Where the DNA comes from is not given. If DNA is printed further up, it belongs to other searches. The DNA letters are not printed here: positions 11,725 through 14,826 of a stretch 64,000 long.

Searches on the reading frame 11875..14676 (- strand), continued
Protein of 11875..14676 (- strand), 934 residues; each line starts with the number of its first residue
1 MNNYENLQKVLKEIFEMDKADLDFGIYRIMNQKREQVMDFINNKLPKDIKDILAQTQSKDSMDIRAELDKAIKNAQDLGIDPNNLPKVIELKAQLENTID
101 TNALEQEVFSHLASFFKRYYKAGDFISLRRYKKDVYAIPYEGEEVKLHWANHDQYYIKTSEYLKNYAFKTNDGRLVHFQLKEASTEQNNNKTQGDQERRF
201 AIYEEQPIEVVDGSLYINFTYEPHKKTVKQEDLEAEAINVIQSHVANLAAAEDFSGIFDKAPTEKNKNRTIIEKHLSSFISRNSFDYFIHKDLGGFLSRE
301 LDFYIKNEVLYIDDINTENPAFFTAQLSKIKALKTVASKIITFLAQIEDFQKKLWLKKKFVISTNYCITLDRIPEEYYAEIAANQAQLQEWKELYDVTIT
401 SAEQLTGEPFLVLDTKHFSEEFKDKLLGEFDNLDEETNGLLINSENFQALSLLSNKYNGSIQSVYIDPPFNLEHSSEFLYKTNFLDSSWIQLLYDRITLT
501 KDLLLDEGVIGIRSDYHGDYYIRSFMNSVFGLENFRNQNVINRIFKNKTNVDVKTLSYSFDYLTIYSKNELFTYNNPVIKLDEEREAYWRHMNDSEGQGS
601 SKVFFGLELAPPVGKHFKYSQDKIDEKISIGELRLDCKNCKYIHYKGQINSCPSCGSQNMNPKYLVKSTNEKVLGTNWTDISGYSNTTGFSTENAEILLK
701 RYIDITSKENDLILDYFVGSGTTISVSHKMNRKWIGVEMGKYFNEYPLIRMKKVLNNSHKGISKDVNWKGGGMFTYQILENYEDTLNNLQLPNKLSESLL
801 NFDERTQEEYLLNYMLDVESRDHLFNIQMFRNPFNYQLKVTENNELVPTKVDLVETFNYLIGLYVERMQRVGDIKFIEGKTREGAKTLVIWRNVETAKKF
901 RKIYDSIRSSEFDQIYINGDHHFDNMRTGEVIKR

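Call 31: find_encoding_contigs(protein=P0030, flank=8000, max_places=4)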
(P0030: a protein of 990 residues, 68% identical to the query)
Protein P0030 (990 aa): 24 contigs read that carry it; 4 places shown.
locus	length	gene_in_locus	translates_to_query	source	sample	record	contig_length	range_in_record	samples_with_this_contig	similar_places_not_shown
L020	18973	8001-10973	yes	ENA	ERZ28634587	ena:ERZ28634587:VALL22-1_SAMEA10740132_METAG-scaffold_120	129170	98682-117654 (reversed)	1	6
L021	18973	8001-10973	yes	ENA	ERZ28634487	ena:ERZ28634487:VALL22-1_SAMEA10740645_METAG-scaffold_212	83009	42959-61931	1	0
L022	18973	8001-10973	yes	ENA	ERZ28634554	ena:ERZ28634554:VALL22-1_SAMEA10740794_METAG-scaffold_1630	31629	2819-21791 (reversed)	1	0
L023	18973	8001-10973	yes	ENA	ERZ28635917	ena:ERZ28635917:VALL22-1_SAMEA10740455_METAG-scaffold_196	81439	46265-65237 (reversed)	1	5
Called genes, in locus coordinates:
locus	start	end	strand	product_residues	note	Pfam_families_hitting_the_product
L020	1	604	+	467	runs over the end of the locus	PF16173:DUF4874, PF16116:DUF4832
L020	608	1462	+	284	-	-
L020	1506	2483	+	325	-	PF00348:polyprenyl_synt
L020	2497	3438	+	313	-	PF07992:Pyr_redox_2, PF13738:Pyr_redox_3, PF00070:Pyr_redox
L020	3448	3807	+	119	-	PF02537:CRCB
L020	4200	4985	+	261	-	PF08928:PoNi_N, PF08929:PoNi_C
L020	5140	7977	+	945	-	PF00176:SNF2-rel_dom, PF00270:DEAD, PF04851:ResIII, PF00271:Helicase_C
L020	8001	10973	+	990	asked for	PF01555:N6_N4_Mtase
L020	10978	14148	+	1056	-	PF04851:ResIII, PF00270:DEAD (weak), PF18766:SWI2_SNF2 (weak)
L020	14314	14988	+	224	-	PF07791:Imm11 (weak)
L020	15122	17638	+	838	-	PF00403:HMA, PF19335:HMBD (weak), PF00122:E1-E2_ATPase, PF00702:Hydrolase, PF08282:Hydrolase_3 (faint)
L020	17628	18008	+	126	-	-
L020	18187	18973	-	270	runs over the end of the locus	PF01145:Band_7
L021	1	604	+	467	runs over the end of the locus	PF16173:DUF4874, PF16116:DUF4832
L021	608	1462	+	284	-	-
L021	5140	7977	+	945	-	PF00176:SNF2-rel_dom, PF00270:DEAD, PF04851:ResIII, PF00271:Helicase_C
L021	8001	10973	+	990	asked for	PF01555:N6_N4_Mtase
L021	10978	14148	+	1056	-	PF04851:ResIII, PF00270:DEAD (weak), PF18766:SWI2_SNF2 (weak)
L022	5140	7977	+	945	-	PF00176:SNF2-rel_dom, PF00270:DEAD, PF04851:ResIII, PF00271:Helicase_C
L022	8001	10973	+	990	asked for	PF01555:N6_N4_Mtase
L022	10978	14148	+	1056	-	PF04851:ResIII, PF00270:DEAD (weak), PF18766:SWI2_SNF2 (weak)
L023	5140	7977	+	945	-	PF00176:SNF2-rel_dom, PF00270:DEAD, PF04851:ResIII, PF00271:Helicase_C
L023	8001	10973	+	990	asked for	PF01555:N6_N4_Mtase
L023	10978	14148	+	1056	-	PF04851:ResIII, PF00270:DEAD (weak), PF18766:SWI2_SNF2 (weak)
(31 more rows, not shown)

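Call 32: find_encoding_contigs(protein=P0059, flank=8000, max_places=2)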
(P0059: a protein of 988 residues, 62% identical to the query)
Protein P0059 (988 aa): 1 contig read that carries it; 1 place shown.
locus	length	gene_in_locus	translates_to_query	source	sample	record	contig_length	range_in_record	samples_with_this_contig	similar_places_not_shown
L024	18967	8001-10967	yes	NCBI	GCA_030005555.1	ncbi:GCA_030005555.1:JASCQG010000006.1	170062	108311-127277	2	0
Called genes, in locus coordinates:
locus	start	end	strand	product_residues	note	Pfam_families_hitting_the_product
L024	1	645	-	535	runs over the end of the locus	PF00171:Aldedh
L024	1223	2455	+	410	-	PF00589:Phage_integrase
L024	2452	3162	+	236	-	-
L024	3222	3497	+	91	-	PF12728:HTH_17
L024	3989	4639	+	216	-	-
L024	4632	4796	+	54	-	-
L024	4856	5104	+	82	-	-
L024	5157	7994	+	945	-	PF00176:SNF2-rel_dom, PF00270:DEAD, PF04851:ResIII, PF00271:Helicase_C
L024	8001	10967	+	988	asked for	PF01555:N6_N4_Mtase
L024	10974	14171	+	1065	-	PF04851:ResIII, PF00270:DEAD (faint), PF18766:SWI2_SNF2 (weak)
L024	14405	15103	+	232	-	-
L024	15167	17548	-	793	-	-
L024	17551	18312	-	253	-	PF02563:Poly_export, PF10531:SLBB, PF22461:SLBB_2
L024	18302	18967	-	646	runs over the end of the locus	PF13727:CoA_binding_3, PF22674:C2185-like_N, PF01073:3Beta_HSD (weak), PF01370:Epimerase, PF02719:Polysacc_synt_2, PF04321:RmlD_sub_bind, PF07993:NAD_binding_4 (faint), PF16363:GDP_Man_Dehyd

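Call 33: search_protein_families(library=ncbifam, max_evalue=0.00001, proteins=[L001:2398-5232:+, L001:5263-8130:+, L001:8139-11330:+])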
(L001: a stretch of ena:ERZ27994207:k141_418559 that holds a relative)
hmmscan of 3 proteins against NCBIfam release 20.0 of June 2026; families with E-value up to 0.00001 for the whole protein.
L001:2398-5232:+ (945 aa): 19 families
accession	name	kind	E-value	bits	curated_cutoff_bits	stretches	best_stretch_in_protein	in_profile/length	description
NF038318.1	DISARM_DrmD_b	equivalog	5e-205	683.3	950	1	29-673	22-657/868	DISARM system SNF2-like helicase DrmD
NF038317.1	DISARM_DrmD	equivalog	3.1e-76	257.5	610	1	32-923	103-980/1021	DISARM system SNF2-like helicase DrmD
NF041062.1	DpdE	equivalog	4.4e-58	197.1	500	2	16-229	137-331/1048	protein DpdE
NF003426.0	PRK04914.1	equivalog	1.3e-51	175.9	576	2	20-267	137-385/959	RNA polymerase-associated protein RapA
NF042964.1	phospholipD_antiphage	equivalog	1.5e-49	169.1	1100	2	303-621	597-866/895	phospholipase D-like domain-containing anti-phage protein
NF058637.1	helic_SCO1167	equivalog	5.5e-34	117.4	1200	2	56-251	490-676/932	SCO1167/SCO6262 family helicase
NF053675.1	pilus_reg_Snf2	equivalog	2.2e-30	105.5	1100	2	25-225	573-764/1029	pilus expression-regulating Snf2 family helicase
NF041790.1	anti-phage_ZorD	equivalog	8.4e-25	86.9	1500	2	29-257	574-826/1035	type I Zorya anti-phage system protein ZorD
NF003419.0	PRK04837.1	equivalog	5.6e-14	51.7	588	1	422-550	228-354/424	ATP-dependent RNA helicase RhlB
NF002340.1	PRK01297.1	equivalog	3.1e-12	46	564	1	437-559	236-354/372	ATP-dependent RNA helicase RhlB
NF053631.1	RNA_helic_CshA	equivalog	4.7e-10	38.9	646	1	488-567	273-350/434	degradosome RNA helicase CshA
NF053711.1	RNA_heli_RhlE1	exception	7.2e-10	38.2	750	1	427-570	222-365/434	RNA helicase RhlE1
NF045503.1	repair_heli_XPB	equivalog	3.4e-08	32.5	610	0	29-168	176-313/548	DNA repair helicase XPB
NF003390.0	PRK04537.1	equivalog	6.5e-08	32.1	732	1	436-554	244-359/572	ATP-dependent RNA helicase RhlB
NF008642.0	PRK11634.1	equivalog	9.6e-08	30.9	989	1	483-549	276-342/628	DEAD/DEAH family ATP-dependent RNA helicase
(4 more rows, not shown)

L001:5263-8130:+ (956 aa): 2 families
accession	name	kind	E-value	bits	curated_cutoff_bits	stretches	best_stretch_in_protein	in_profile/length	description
NF050803.1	DnaMtaseCcrMCaul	equivalog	1.8e-12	46.8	830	1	687-758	185-256/350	adenine-specific DNA-methyltransferase CcrM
NF008572.0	PRK11524.1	equivalog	6.7e-12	45.1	292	1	689-762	196-269/294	adenine-specific DNA-methyltransferase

L001:8139-11330:+ (1064 aa): 0 families

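Call 34: search_dna_similar(query=L001:5263-8130:+, collection=plasmids, mode=protein, max_rows=15)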
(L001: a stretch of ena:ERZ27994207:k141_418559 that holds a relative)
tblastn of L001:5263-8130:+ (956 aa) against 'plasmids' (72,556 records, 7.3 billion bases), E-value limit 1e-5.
Records with a match: 558; places in all: 587; records where one place covers at least 80% of the query: 25.
Best place of each record, by identity: <60% 558.
By first word of the organism name: Escherichia 111; Acinetobacter 73; Salmonella 40; Enterococcus 34; Klebsiella 32; Citrobacter 11; Vibrio 11; Lactiplantibacillus 11; Lactococcus 10; Limosilactobacillus 8; and 118 more.
By predicted mobility (MOB-suite, as given by PLSDB): mobilizable 195; non-mobilizable 185; conjugative 178.
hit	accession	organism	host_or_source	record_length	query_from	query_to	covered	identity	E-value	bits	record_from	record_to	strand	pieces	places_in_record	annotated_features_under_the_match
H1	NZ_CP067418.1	Aeromonas media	cell culture,water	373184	4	956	81%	41.7%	3e-129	590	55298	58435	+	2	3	DNA methyltransferase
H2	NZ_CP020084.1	Blastomonas fulva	Cell culture,microcystis culture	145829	1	955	84%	40.1%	9e-133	585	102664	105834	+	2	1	site-specific DNA-methyltransferase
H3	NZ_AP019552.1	Athalassotoga saccharophila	-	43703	3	892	93%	35.7%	2e-145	486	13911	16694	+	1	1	DNA methyltransferase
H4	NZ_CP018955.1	Escherichia coli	Homo sapiens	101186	1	951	85%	38.9%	1e-121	563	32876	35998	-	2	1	DNA methyltransferase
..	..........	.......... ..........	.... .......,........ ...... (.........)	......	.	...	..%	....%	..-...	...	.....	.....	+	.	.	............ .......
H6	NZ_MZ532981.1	Klebsiella oxytoca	-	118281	1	951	85%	38.9%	1e-121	563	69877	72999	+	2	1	DNA methyltransferase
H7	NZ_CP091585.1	Klebsiella pneumoniae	Homo sapiens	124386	1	951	85%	38.9%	1e-121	563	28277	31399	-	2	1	DNA methyltransferase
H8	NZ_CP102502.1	Citrobacter youngae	Homo sapiens,Blood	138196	1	951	85%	38.9%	1e-121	563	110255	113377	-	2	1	DNA methyltransferase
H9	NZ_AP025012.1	Raoultella ornithinolytica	-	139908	1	951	85%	38.9%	1e-121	563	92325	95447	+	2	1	DNA methyltransferase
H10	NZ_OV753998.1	Klebsiella quasipneumoniae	-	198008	1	951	85%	38.9%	1e-121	563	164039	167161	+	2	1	DNA methyltransferase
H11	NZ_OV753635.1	Klebsiella quasipneumoniae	-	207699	1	951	85%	38.9%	1e-121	563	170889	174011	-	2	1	DNA methyltransferase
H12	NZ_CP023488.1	Klebsiella pneumoniae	Homo sapiens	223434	1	951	85%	38.9%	1e-121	563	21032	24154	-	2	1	DNA methyltransferase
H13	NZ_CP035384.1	Klebsiella pneumoniae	cell culture,blood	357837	1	951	85%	38.9%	1e-121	563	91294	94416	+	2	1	DNA methyltransferase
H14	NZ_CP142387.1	Klebsiella pneumoniae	Homo sapiens,whole organism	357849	1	951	85%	38.9%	1e-121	563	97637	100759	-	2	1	DNA methyltransferase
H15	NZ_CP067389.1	Klebsiella grimontii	Homo sapiens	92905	1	951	85%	38.8%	4e-121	561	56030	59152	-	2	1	DNA methyltransferase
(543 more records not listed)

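Call 35: get_annotated_region(hit=H4, flank=9000)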
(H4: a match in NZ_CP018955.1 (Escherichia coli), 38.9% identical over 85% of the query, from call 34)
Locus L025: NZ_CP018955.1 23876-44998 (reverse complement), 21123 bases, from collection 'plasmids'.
description: Escherichia coli strain Ecol_316 plasmid pEC316_2, complete sequence
organism: Escherichia coli (NCBI taxid 562)
taxonomy: Bacteria; Pseudomonadota; Gammaproteobacteria; Enterobacterales; Enterobacteriaceae; Escherichia; Escherichia coli
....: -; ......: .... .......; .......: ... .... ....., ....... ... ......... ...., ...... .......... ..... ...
typing (MOB-suite, as given by PLSDB): conjugative; replicon IncFIB,IncFII; relaxase MOBF,MOBF; mating-pair formation MPF_F
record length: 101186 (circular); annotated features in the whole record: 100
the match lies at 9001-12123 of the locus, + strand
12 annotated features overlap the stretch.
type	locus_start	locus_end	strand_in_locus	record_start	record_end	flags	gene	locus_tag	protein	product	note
CDS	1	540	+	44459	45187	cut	-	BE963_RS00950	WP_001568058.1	plasmid SOS inhibition protein A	-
CDS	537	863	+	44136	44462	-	-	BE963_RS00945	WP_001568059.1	hypothetical protein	-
CDS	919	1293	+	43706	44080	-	-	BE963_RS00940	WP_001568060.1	hypothetical protein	-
CDS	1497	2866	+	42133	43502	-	-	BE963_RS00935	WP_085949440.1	IS3-like element ISKpn8 family transposase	GO:0006313 - DNA transposition [Evidence IEA]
CDS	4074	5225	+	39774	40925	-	-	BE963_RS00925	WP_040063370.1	IS30 family transposase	-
CDS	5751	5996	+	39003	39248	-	-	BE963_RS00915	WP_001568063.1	helix-turn-helix transcriptional regulator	-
CDS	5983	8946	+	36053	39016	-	-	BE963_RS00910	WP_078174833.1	SNF2-related protein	-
CDS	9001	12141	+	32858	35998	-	-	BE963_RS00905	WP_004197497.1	DNA methyltransferase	-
CDS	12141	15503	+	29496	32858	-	-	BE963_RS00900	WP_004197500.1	DEAD/DEAH box helicase family protein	-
CDS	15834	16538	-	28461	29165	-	-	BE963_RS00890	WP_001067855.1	IS6-like element IS26 family transposase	GO:0006313 - DNA transposition [Evidence IEA]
CDS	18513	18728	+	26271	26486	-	-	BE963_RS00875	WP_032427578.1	hypothetical protein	-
CDS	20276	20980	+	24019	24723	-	-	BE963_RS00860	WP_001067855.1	IS6-like element IS26 family transposase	GO:0006313 - DNA transposition [Evidence IEA]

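Call 36: get_annotated_region(hit=H3, flank=8000)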
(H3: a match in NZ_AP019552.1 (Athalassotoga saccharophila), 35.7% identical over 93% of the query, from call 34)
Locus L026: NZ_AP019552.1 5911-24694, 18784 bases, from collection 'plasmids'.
description: Athalassotoga saccharophila strain NAS-01 plasmid pATS1, complete sequence
organism: Athalassotoga saccharophila (NCBI taxid 1441386)
taxonomy: Bacteria; Thermotogota; Thermotogae; Mesoaciditogales; Mesoaciditogaceae; Athalassotoga; Athalassotoga saccharophila
host: -; source: -; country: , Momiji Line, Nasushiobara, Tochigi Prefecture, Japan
typing (MOB-suite, as given by PLSDB): non-mobilizable
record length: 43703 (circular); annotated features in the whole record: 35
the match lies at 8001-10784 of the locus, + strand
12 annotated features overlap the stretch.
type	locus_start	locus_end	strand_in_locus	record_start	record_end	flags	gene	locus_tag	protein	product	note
CDS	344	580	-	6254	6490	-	-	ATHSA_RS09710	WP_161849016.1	WGR domain-containing protein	-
CDS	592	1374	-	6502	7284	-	-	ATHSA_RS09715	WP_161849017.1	helix-turn-helix transcriptional regulator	-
CDS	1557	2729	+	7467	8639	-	-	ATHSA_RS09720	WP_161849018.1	hypothetical protein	-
CDS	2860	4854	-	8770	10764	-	-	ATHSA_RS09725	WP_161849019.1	phospholipase D family protein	-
CDS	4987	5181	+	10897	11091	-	-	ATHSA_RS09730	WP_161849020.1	hypothetical protein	-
CDS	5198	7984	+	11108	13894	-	-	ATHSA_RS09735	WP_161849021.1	ATP-dependent DNA helicase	-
CDS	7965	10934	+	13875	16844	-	-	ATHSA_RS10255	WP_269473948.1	DNA methyltransferase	GO:0006306 - DNA methylation [Evidence IEA]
CDS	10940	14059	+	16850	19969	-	-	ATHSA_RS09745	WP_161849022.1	DEAD/DEAH box helicase family protein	-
CDS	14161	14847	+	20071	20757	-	-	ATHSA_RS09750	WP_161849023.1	winged helix-turn-helix domain-containing protein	-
CDS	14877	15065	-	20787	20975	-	-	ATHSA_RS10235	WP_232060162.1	hypothetical protein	-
CDS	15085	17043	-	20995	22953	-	-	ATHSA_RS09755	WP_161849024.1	diguanylate cyclase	-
CDS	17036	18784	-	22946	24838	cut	-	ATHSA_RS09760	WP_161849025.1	HD domain-containing phosphohydrolase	-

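Call 49: search_solved_structures(query=L001:8139-11330:+, max_evalue=0.01)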
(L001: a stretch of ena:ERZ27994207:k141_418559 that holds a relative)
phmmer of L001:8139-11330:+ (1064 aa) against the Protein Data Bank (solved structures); distinct sequences matched with E-value up to 0.01: 0.

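Call 50: search_solved_structures(query=L001:5263-8130:+, max_evalue=0.01)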
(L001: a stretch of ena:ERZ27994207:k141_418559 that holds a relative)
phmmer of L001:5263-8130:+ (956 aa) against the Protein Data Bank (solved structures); distinct sequences matched with E-value up to 0.01: 9.
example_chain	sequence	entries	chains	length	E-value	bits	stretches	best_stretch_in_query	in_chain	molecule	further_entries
6k0w_B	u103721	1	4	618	1.6e-15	59.4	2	483-730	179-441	Adenine specific DNA methyltransferase (Mod)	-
7dsu_A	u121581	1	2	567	4.6e-10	41.3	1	421-535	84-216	Mbo45V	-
4zcf_A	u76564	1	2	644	1.5e-09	39.6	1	474-568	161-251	Restriction endonuclease EcoP15I, modification subunit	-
6pbd_A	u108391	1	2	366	4.7e-08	34.7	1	675-753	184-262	Modification methylase CcrMI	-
1g60_A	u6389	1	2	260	1.2e-07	33.3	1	691-744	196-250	Adenine-specific Methyltransferase MboIIA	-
5hek_A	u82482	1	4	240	2.8e-05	25.5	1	679-755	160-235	Adenine specific DNA methyltransferase (DpnA)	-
5hfj_A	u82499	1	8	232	6.4e-05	24.3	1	679-741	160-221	Adenine specific DNA methyltransferase (DpnA)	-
8s9m_A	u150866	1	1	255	0.007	17.6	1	695-741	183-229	DNA cytosine-N4 methyltransferase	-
8s9n_A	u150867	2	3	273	0.0076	17.5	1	695-741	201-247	DNA cytosine-N4 methyltransferase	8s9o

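Call 51: search_solved_structures(query=L001:2398-5232:+, max_evalue=1e-10)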
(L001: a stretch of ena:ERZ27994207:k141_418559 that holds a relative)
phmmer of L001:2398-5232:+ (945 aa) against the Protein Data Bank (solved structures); distinct sequences matched with E-value up to 1e-10: 78 (the best 60 are shown).
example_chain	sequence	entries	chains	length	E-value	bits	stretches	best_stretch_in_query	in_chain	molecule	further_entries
8so8_A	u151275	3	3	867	4.4e-37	131.2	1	18-223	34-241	RNA polymerase-associated protein RapA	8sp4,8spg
4s20_K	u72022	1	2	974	5.8e-37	130.7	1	18-224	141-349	RNA polymerase-associated protein RapA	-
6bog_A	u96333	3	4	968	6e-37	130.7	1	18-223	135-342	RNA polymerase-associated protein RapA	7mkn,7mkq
7m8e_F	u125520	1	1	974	6.1e-37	130.7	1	18-223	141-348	RNA polymerase-associated protein RapA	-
8t0l_F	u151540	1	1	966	2.2e-36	128.9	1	16-223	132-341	RNA polymerase-associated protein RapA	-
5jxr_A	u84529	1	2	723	3.8e-35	124.7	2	57-285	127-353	Chromatin-remodeling complex ATPase-like protein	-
6pwf_K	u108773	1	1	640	1.7e-33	119.3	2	57-285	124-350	chromatin remodeling factor ISWI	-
6iro_L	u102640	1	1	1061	2.1e-30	109.1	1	34-267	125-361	ISWI chromatin-remodeling complex ATPase ISW1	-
6jyl_K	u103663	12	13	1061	2.1e-30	109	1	34-267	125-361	ISWI chromatin-remodeling complex ATPase ISW1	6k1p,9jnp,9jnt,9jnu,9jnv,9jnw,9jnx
7x3t_V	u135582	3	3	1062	2.1e-30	109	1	34-267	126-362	ISWI chromatin-remodeling complex ATPase ISW1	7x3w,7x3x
9lj2_K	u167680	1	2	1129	2.6e-30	108.7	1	34-267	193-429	ISWI chromatin-remodeling complex ATPase ISW1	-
7ux9_P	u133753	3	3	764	5.4e-30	107.7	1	57-295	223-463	ATP-dependent DNA helicase DDM1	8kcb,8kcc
8wh5_K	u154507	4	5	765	5.4e-30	107.7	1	57-295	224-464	ATP-dependent DNA helicase DDM1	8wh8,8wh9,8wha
8j90_K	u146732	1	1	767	5.5e-30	107.7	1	57-295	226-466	ATP-dependent DNA helicase DDM1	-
8skz_A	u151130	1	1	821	5.7e-30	107.6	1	57-305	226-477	ATP-dependent DNA helicase DDM1,Lymphoid-specific helicase chimera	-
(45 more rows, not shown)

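Call 53: search_solved_structures(query=A1, max_evalue=1)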
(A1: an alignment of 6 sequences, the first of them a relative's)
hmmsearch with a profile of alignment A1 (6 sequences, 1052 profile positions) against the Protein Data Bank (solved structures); distinct sequences matched with E-value up to 1: 3.
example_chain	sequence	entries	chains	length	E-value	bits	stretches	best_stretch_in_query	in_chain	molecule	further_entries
4dz1_A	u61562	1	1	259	0.01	16.9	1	904-971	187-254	DalS D-Alanine transporter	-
2cqz_A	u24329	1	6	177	0.014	16.5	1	766-860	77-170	177aa long hypothetical protein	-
4f3s_A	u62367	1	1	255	0.02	16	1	904-964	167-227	Putative periplasmic binding protein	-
